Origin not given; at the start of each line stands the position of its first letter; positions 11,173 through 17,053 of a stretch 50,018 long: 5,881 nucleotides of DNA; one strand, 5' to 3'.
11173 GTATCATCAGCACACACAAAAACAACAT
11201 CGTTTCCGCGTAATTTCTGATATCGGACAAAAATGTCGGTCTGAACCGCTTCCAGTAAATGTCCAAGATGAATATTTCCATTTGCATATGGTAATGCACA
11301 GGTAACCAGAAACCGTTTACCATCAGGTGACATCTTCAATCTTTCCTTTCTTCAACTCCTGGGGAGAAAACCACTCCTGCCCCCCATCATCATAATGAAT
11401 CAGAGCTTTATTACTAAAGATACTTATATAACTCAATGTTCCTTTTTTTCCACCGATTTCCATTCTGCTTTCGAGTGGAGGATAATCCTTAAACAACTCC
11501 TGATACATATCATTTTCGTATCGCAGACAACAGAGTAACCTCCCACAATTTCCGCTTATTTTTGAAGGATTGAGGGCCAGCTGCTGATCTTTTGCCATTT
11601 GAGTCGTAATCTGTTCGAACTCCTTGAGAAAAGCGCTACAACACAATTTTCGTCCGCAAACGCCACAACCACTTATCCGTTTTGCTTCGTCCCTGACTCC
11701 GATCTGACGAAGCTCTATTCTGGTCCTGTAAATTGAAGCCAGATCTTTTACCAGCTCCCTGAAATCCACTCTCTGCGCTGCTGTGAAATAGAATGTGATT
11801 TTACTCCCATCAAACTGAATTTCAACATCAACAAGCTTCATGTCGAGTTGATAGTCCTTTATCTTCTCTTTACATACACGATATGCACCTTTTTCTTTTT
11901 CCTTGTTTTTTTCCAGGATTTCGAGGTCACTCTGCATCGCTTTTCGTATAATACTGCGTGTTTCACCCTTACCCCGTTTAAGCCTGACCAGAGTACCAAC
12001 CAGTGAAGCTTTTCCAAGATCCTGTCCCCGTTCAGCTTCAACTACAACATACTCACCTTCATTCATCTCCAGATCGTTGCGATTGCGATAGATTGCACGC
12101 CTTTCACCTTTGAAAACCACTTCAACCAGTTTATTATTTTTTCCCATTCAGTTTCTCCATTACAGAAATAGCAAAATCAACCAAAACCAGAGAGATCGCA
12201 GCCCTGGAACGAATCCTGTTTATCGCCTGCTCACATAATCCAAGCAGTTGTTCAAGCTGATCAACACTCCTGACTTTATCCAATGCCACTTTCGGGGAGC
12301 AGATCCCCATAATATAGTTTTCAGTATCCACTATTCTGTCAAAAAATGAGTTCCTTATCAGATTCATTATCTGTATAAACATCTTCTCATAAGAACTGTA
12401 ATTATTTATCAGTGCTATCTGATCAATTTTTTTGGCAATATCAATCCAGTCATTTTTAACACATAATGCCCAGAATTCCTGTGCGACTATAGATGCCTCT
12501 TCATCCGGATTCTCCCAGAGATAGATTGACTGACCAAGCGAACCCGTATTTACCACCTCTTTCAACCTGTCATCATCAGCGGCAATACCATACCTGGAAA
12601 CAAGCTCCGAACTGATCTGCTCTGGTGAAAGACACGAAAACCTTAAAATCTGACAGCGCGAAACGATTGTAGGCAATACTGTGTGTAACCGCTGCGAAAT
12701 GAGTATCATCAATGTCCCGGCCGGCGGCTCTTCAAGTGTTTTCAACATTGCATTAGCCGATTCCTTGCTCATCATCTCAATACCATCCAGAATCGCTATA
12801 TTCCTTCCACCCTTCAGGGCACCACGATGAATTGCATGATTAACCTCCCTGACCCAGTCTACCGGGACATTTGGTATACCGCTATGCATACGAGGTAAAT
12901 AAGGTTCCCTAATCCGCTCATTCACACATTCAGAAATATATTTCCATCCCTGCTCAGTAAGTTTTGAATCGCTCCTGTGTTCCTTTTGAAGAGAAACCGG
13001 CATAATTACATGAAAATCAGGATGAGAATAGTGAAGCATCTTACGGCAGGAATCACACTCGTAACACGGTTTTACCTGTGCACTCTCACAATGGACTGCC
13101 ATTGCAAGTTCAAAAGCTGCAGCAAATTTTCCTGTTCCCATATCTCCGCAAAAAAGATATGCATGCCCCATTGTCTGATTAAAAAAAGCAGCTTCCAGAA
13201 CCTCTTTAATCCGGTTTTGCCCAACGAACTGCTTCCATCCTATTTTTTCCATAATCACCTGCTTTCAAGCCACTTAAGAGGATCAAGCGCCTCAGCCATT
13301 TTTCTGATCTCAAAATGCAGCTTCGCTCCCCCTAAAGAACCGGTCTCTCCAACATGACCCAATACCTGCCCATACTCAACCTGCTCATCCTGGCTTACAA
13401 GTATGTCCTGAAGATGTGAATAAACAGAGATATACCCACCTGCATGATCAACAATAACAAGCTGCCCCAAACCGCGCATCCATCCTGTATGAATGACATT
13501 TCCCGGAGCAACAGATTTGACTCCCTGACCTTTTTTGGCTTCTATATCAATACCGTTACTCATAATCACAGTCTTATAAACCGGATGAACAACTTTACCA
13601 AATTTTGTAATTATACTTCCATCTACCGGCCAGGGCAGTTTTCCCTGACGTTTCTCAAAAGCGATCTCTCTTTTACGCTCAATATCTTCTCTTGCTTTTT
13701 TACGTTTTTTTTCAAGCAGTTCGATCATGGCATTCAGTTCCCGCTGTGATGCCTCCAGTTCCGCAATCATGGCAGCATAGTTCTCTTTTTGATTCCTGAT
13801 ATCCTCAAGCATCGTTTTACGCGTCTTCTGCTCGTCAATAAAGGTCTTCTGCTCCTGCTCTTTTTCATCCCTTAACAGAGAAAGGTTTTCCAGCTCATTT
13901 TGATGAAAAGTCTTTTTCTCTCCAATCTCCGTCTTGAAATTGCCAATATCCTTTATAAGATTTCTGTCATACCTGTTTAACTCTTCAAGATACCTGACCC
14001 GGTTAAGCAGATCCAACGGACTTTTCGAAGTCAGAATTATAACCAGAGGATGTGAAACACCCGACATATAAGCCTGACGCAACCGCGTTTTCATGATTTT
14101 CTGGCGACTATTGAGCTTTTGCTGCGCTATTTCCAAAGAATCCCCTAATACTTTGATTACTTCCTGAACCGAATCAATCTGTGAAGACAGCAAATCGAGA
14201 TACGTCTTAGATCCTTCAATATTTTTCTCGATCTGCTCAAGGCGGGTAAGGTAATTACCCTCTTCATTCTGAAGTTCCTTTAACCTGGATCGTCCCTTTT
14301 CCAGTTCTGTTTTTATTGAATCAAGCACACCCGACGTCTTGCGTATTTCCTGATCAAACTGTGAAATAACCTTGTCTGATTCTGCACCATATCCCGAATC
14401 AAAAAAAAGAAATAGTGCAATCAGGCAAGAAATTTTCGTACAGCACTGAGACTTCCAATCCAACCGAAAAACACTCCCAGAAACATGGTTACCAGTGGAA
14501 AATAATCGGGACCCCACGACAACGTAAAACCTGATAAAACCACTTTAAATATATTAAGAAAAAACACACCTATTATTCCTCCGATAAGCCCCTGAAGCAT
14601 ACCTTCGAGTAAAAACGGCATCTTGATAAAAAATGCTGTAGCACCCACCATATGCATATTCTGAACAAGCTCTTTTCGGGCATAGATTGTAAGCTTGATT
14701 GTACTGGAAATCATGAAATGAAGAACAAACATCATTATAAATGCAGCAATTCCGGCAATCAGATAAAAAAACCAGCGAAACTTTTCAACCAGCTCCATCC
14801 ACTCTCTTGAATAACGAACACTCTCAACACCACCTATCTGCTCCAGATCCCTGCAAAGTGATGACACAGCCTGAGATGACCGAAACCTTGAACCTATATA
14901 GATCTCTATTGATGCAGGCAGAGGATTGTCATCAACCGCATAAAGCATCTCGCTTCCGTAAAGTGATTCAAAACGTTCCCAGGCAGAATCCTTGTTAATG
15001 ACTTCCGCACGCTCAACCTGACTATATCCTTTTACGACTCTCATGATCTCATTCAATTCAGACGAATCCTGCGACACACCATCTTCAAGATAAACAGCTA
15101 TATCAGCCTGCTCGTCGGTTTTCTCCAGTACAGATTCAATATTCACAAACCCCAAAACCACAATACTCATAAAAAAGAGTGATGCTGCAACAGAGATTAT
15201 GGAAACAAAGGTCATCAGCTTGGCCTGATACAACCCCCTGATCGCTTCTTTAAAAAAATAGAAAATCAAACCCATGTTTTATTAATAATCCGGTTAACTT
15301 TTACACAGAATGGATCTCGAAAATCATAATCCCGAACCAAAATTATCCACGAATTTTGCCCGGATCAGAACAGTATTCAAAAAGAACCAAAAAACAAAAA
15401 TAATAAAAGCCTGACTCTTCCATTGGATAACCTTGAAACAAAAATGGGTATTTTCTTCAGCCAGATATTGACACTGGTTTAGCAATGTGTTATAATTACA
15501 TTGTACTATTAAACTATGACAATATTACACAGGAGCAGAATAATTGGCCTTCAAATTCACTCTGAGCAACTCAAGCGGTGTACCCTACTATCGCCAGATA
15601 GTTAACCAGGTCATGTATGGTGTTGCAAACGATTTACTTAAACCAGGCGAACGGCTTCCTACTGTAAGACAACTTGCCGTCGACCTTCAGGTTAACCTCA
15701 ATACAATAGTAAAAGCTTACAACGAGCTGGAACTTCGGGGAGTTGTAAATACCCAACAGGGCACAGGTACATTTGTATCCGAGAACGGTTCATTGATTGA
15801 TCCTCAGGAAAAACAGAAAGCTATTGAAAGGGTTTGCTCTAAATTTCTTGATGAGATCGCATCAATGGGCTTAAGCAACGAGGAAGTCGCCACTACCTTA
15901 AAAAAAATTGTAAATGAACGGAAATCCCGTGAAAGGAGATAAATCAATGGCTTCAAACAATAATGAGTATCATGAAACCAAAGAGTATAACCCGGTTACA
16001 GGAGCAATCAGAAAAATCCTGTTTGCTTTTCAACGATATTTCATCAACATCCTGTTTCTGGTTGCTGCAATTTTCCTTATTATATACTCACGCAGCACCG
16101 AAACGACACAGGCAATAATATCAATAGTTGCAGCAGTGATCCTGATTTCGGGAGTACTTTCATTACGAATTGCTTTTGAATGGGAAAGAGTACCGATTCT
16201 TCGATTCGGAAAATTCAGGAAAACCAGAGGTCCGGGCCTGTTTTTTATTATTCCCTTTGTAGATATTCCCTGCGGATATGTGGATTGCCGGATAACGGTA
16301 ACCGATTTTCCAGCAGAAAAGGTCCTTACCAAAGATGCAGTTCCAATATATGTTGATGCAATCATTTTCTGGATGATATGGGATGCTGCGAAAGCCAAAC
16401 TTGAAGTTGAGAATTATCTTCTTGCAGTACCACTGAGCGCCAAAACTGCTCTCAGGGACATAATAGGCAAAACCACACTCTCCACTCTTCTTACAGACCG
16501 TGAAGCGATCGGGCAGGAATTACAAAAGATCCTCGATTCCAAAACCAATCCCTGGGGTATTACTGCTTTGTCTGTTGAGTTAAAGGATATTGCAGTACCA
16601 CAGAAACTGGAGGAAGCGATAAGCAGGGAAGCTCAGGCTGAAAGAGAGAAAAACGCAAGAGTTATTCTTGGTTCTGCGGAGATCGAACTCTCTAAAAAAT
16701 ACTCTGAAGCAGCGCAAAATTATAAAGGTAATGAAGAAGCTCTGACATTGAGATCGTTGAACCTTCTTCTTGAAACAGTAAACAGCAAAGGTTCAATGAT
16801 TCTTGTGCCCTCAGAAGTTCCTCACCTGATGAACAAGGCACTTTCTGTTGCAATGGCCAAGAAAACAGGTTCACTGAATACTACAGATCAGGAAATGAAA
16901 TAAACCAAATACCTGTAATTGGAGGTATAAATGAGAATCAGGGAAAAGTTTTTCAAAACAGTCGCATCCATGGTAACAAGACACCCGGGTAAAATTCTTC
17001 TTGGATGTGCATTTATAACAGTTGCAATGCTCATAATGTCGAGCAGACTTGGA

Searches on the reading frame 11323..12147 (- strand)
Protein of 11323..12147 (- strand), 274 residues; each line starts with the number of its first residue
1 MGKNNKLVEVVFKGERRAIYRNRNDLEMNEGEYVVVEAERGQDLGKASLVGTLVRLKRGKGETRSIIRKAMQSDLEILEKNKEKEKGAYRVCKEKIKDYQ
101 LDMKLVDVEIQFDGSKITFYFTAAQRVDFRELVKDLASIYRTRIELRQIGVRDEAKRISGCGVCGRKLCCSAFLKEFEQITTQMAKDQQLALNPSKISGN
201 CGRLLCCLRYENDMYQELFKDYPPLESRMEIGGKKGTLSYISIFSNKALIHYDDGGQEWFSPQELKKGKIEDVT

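Call 15: search_protein_families(library=pfam, proteins=[window:11323-12147:-], max_evalue=0.001)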
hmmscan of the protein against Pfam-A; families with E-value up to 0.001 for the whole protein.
window:11323-12147:- (274 aa): 1 family
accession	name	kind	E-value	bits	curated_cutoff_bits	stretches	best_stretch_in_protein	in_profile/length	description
PF04468.17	PSP1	-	5.9e-37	126.3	27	1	65-149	2-86/86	PSP1 C-terminal conserved region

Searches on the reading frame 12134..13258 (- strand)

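Call 15: search_protein_families(library=pfam, proteins=[window:12134-13258:-], max_evalue=0.001)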
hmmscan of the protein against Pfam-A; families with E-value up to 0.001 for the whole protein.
window:12134-13258:- (374 aa): 1 family
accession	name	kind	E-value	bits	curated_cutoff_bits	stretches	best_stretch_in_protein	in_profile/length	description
PF13177.12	DNA_pol3_delta2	-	9.6e-45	152.9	27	1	14-208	2-158/161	DNA polymerase III, delta subunit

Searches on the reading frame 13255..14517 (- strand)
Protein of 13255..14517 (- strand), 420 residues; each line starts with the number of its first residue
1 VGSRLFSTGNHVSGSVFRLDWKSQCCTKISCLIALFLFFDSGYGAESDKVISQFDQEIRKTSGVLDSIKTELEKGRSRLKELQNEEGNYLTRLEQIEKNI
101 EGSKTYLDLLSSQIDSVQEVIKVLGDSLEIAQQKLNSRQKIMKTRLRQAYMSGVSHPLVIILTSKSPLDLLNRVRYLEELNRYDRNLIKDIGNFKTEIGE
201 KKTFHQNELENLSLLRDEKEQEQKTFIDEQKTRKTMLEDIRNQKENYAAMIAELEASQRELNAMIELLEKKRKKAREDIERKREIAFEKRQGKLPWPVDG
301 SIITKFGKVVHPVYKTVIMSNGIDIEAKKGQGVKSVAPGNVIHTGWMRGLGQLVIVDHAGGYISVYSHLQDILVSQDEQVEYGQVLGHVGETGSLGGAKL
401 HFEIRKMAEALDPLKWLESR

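Call 15: search_protein_families(library=pfam, proteins=[window:13255-14517:-], max_evalue=0.001)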
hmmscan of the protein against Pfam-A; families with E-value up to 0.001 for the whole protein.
window:13255-14517:- (420 aa): 2 families
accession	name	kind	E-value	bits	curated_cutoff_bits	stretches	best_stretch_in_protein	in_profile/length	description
PF01551.29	Peptidase_M23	-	3e-28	98.3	28.7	1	319-413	2-96/96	Peptidase family M23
PF24568.1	CC_PcsB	-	2.9e-07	30.7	27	1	131-200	4-74/75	Peptidoglycan hydrolase PcsB, coiled-coil domain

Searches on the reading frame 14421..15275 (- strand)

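Call 16: search_protein_families(library=pfam, proteins=[window:14421-15275:-], max_evalue=0.001)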
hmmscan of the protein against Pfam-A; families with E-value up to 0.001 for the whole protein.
window:14421-15275:- (284 aa): 2 families
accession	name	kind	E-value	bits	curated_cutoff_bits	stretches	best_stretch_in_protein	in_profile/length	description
PF18075.7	FtsX_ECD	-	2.1e-12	47.9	23.5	1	58-153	2-96/96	FtsX extracellular domain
PF02687.27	FtsX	-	0.00017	22.1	25.5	1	176-281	2-114/120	FtsX-like permease C-terminal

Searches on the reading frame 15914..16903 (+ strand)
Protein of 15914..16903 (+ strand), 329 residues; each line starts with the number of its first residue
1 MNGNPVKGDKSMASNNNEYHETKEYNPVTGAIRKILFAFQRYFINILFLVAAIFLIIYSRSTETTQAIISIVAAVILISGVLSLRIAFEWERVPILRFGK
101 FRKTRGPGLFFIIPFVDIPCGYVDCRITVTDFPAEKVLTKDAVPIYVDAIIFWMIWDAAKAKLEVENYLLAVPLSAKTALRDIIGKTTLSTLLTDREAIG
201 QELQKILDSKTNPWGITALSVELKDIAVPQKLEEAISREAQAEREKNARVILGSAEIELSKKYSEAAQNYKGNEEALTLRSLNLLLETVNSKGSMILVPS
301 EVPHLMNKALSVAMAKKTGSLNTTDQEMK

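Call 11: search_protein_families(library=pfam, proteins=[window:15914-16903:+], max_evalue=0.01)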
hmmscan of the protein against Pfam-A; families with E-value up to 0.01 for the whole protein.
window:15914-16903:+ (329 aa): 3 families
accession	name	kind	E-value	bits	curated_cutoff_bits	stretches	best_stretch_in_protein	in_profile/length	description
PF01145.31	Band_7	-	4.3e-33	115.3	23.6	1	91-251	7-170/176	SPFH domain / Band 7 family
PF13421.11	Band_7_1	-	0.0016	18.5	24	1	177-241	142-208/211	SPFH domain-Band 7 family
PF11217.13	DUF3013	-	0.0098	16.2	25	0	139-192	58-108/160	Protein of unknown function (DUF3013)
